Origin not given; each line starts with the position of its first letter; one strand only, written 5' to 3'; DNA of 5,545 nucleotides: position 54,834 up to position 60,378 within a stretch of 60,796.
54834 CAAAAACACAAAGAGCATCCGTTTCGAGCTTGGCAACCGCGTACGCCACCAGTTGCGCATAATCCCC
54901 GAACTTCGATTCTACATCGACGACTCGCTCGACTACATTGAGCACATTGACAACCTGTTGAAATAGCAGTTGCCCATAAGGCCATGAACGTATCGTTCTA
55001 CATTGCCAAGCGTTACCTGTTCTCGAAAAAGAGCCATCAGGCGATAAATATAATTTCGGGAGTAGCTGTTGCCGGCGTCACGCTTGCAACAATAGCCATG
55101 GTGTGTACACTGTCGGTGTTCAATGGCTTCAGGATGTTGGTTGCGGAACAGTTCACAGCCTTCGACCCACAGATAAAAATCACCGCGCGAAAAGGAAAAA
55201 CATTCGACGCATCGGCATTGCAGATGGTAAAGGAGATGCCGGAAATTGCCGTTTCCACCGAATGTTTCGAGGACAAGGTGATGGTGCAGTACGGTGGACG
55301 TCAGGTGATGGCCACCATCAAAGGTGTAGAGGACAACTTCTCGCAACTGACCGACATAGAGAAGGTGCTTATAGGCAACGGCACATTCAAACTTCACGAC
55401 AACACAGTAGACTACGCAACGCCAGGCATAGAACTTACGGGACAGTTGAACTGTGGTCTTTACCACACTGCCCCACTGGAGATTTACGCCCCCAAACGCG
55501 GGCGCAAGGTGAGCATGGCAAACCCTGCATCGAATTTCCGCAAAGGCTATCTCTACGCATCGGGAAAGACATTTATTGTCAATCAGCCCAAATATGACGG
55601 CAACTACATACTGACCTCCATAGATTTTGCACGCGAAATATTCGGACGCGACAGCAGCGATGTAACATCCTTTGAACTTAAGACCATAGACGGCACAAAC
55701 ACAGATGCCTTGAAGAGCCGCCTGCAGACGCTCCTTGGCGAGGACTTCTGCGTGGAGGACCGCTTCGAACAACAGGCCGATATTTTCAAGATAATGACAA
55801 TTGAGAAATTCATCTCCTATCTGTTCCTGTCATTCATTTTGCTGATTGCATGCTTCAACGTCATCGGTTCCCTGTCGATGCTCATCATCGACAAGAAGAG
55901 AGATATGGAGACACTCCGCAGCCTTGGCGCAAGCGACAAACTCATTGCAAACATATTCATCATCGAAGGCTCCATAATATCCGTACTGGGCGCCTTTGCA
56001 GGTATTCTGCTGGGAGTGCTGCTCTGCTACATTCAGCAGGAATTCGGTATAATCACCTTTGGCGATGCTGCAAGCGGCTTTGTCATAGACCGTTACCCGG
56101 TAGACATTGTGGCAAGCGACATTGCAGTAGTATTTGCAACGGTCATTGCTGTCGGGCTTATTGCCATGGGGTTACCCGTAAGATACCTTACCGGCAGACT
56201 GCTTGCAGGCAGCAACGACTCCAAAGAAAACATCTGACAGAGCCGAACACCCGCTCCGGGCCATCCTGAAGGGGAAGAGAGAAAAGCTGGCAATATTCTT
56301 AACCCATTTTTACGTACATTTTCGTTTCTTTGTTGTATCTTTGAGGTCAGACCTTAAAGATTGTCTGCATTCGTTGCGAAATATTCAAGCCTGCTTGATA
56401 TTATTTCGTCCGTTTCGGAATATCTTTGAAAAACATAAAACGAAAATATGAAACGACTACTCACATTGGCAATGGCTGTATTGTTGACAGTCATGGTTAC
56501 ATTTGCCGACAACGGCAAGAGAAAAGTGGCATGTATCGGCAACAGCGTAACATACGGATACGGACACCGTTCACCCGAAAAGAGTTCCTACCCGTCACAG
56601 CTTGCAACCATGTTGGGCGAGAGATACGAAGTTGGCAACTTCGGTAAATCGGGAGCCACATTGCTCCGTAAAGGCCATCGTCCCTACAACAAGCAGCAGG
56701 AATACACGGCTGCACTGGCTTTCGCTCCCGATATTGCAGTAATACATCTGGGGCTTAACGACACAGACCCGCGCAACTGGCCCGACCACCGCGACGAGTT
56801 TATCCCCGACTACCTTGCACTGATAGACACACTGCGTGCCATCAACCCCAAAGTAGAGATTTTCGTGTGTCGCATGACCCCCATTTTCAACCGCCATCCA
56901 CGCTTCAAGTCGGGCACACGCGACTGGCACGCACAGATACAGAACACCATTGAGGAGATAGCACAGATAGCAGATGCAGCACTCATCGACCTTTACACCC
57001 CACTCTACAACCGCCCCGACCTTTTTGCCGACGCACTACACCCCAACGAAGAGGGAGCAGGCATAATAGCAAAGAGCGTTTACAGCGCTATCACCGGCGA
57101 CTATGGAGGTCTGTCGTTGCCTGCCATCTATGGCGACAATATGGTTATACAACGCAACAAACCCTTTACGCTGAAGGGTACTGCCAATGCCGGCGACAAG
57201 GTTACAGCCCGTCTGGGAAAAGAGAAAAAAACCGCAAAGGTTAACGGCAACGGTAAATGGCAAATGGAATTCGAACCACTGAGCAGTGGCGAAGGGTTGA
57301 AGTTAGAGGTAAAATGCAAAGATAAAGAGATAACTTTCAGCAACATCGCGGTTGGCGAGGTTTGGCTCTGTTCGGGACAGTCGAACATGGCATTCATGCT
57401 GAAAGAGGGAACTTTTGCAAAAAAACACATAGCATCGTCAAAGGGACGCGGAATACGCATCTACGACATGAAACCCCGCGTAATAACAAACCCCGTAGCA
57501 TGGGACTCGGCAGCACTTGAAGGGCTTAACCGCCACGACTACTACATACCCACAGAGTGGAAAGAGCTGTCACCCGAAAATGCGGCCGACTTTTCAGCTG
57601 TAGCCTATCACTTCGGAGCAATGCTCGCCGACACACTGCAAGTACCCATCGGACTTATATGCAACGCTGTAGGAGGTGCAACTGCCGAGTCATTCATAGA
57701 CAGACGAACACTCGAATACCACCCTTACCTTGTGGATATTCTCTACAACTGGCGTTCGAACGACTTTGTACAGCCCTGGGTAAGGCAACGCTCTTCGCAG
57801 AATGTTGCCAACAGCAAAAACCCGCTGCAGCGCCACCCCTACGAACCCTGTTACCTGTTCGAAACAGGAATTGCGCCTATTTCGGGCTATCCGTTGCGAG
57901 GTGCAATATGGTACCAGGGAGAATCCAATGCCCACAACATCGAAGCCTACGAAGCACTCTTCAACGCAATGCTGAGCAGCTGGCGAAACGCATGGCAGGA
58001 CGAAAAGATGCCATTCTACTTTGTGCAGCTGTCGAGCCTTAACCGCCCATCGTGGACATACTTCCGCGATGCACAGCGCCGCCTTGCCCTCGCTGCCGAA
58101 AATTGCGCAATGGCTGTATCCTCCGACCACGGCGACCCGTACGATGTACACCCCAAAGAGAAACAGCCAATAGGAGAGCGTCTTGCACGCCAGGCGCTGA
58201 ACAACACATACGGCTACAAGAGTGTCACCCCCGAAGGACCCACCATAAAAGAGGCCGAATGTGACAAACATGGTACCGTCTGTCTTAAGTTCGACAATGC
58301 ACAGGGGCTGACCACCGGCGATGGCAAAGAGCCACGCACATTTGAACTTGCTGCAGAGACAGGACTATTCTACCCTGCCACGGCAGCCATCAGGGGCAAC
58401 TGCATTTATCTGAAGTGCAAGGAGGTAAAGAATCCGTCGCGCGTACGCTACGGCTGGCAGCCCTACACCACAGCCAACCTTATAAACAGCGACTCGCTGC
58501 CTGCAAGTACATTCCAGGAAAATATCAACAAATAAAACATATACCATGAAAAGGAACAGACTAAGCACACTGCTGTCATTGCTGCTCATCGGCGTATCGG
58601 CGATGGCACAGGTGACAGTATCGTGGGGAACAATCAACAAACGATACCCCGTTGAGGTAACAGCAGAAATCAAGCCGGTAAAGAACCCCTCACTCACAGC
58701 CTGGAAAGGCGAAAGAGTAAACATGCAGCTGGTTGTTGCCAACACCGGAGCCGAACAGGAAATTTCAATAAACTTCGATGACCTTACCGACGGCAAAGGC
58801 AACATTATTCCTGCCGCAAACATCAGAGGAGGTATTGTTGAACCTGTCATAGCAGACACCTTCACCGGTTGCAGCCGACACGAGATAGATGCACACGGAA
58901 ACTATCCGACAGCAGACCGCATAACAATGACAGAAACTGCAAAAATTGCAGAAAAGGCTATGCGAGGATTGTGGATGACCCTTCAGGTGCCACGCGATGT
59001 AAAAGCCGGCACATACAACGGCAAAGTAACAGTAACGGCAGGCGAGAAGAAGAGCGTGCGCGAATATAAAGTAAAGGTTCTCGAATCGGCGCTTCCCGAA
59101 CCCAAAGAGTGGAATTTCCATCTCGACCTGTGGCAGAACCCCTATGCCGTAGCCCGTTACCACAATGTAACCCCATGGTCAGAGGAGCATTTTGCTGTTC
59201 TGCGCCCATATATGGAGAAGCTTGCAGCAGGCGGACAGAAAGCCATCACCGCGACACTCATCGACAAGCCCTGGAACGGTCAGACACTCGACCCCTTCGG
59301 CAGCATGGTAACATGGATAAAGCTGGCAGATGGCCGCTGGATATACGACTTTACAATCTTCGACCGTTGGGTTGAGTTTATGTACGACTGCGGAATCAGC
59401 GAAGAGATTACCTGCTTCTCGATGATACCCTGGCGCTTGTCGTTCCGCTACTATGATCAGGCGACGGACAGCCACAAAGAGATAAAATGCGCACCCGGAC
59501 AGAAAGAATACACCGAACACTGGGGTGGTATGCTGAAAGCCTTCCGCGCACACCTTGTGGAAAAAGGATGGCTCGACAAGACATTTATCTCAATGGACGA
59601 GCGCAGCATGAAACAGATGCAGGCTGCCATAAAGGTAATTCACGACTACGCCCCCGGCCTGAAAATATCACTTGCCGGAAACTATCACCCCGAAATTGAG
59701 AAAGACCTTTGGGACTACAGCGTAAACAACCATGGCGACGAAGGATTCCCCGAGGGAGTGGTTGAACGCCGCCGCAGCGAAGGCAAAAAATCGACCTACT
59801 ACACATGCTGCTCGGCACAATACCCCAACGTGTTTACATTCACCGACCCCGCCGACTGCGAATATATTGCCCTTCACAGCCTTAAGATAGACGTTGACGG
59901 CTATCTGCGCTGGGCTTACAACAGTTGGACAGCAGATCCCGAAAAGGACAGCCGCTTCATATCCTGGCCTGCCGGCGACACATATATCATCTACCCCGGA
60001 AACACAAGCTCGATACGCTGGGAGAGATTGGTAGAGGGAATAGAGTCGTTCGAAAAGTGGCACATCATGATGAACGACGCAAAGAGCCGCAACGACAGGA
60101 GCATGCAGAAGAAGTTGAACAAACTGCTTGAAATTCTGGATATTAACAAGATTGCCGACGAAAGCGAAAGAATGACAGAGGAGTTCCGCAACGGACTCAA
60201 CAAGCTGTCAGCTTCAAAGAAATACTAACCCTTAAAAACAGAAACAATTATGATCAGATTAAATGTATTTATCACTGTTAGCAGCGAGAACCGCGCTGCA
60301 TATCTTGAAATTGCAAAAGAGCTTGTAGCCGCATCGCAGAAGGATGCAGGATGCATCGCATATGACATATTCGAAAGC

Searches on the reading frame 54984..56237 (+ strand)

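Call 63: search_protein_families(library=pfam, proteins=[window:54984-56237:+], max_evalue=0.0001)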
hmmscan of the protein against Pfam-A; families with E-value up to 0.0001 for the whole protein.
window:54984-56237:+ (417 aa): 2 families
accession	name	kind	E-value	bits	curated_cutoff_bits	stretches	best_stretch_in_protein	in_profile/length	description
PF02687.27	FtsX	-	4.3e-13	49.8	25.5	1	280-402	2-115/120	FtsX-like permease C-terminal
PF12704.14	MacB_PCD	-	5.7e-07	30.5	27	1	25-131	1-108/207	MacB-like periplasmic core domain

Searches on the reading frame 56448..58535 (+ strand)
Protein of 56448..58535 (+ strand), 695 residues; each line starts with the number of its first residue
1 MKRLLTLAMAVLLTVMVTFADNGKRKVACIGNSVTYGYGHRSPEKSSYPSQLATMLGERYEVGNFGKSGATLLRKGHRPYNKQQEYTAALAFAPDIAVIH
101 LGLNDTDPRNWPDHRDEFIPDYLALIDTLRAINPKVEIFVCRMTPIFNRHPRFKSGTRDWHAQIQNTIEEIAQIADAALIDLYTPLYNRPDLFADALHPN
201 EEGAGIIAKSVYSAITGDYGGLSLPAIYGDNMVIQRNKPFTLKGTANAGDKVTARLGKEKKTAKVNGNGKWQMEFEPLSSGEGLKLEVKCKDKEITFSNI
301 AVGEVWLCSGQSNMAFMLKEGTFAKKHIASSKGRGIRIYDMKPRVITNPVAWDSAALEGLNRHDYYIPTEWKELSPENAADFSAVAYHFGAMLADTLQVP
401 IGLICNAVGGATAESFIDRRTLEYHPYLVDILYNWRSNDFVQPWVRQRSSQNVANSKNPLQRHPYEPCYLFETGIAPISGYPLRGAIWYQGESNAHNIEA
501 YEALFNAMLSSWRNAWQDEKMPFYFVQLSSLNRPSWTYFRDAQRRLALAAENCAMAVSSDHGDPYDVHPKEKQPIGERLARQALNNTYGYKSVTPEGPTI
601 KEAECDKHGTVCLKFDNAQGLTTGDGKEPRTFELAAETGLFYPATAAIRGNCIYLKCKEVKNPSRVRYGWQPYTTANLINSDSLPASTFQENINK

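Call 63: search_protein_families(library=pfam, proteins=[window:56448-58535:+], max_evalue=0.0001)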
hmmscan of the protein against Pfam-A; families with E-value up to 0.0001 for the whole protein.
window:56448-58535:+ (695 aa): 3 families
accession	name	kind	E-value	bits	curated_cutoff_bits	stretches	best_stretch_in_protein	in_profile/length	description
PF13472.12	Lipase_GDSL_2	-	1.1e-29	104.6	32.9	1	29-204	1-176/178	GDSL-like Lipase/Acylhydrolase family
PF03629.24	SASA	-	1.9e-17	64.1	24.8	1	482-584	119-225/226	Carbohydrate esterase, sialic acid-specific acetylesterase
PF00657.28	Lipase_GDSL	-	2.2e-13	51.3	23.6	1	27-210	1-207/208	GDSL-like Lipase/Acylhydrolase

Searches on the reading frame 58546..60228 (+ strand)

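Call 63: search_protein_families(library=pfam, proteins=[window:58546-60228:+], max_evalue=0.0001)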
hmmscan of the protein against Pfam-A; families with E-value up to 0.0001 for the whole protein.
window:58546-60228:+ (560 aa): 3 families
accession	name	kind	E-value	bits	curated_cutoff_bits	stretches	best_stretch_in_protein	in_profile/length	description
PF13320.12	GH123_cat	-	2.6e-106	356.1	23.1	1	196-507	1-323/324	Glycoside hydrolase 123, catalytic domain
PF22680.2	Glyco_hydro_123_N_2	-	1.5e-31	109.6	27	1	27-164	1-141/142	Glycoside hydrolase 123 N-terminal domain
PF19543.5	GH123_N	-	1.8e-06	26.6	22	1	49-170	194-296/969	Glycoside hydrolase 123, N-terminal domain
